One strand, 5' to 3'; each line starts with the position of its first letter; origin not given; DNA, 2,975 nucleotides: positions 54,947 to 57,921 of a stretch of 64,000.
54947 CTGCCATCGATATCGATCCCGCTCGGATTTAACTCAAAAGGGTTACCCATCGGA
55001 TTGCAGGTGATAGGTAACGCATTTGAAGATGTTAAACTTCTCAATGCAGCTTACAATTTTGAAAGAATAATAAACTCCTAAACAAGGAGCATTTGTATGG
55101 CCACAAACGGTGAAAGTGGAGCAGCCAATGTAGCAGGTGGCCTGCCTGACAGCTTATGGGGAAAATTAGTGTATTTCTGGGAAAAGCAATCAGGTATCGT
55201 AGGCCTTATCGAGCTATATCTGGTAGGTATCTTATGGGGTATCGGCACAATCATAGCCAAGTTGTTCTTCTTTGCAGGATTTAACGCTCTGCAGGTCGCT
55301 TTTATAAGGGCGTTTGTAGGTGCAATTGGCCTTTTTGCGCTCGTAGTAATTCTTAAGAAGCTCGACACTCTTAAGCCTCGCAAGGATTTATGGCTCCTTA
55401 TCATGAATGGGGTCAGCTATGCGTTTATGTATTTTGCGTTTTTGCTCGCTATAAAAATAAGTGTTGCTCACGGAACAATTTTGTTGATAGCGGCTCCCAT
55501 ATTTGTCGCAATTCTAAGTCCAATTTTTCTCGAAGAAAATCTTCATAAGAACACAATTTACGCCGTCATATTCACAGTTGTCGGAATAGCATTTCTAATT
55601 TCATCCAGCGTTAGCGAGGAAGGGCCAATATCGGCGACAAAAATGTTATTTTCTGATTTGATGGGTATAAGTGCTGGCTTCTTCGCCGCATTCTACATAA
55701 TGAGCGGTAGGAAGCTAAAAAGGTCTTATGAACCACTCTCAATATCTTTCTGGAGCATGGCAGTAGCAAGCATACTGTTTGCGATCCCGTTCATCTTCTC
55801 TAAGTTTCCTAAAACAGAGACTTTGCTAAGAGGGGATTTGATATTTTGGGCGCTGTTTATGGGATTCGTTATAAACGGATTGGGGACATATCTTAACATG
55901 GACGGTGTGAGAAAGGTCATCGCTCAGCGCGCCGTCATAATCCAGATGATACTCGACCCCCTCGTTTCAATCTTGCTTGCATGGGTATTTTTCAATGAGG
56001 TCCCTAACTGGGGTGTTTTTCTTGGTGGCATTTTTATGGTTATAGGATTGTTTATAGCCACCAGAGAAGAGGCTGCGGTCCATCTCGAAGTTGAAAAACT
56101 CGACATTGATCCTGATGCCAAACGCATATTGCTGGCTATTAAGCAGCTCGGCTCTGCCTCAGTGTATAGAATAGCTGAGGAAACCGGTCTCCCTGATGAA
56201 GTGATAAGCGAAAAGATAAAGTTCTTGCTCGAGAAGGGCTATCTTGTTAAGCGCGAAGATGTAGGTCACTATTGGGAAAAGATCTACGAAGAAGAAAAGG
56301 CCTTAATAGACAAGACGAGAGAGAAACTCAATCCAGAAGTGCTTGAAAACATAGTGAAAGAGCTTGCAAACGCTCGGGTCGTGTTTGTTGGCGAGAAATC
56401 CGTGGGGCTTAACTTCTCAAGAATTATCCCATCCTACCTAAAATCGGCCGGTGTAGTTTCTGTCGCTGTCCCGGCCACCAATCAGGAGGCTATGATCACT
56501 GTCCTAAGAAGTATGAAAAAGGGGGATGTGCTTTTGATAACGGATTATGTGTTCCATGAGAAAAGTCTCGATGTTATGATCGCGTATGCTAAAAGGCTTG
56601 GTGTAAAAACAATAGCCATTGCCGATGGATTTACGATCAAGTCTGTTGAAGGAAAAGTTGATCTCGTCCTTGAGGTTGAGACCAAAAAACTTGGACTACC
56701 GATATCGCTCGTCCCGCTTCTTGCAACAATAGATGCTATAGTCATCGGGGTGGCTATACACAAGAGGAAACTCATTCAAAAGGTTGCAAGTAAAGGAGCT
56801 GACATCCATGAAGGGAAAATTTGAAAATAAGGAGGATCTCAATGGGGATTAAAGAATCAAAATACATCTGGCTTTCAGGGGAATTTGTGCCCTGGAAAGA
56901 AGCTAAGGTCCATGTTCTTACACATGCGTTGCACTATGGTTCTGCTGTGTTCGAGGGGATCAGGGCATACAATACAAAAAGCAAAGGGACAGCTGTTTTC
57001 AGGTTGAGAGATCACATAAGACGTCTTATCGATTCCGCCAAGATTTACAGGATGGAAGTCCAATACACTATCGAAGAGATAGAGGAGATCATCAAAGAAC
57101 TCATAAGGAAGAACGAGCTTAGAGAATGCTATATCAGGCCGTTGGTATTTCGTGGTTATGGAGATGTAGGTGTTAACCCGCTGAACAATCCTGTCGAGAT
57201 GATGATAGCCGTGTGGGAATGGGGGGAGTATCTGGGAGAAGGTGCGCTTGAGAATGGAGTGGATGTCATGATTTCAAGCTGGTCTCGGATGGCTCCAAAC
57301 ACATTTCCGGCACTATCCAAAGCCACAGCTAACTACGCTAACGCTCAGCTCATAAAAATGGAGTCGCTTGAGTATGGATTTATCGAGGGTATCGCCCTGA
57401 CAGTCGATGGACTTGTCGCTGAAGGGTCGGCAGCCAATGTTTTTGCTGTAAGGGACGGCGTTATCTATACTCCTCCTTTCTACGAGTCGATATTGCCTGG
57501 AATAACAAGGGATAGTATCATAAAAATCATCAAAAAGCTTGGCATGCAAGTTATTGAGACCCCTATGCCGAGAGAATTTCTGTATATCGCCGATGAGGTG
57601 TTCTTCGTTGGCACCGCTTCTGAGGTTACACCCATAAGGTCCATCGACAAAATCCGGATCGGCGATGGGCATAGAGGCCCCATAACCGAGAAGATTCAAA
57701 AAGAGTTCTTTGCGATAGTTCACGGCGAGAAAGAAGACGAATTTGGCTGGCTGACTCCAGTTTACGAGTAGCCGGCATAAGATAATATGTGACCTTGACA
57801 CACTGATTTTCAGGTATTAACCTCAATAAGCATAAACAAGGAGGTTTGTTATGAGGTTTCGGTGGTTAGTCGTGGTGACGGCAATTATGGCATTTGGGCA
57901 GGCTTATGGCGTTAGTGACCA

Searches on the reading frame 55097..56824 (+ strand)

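Call 30: search_protein_families(library=pfam, proteins=[window:55097-56824:+], max_evalue=0.001)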
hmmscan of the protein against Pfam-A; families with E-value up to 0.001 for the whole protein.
window:55097-56824:+ (575 aa): 1 family
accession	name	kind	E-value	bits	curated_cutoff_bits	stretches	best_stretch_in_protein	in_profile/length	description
PF00892.27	EamA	-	5.3e-31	108.1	28.2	2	186-322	3-134/135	EamA-like transporter family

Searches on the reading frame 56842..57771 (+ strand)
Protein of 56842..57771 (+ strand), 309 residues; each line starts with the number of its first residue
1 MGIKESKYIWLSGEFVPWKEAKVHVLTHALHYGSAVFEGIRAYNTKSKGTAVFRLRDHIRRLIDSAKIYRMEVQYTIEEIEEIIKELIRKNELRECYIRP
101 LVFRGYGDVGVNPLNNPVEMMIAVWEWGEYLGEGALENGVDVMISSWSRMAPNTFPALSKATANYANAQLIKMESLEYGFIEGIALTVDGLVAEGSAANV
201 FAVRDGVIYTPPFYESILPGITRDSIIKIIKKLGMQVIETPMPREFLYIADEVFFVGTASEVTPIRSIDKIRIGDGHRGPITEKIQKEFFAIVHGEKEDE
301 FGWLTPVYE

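Call 30: search_protein_families(library=pfam, proteins=[window:56842-57771:+], max_evalue=0.001)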
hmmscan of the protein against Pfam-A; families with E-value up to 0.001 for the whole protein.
window:56842-57771:+ (309 aa): 1 family
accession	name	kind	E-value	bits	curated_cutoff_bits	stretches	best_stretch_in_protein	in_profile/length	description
PF01063.24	Aminotran_4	-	4.8e-49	167.6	28.5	1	36-268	2-223/223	Amino-transferase class IV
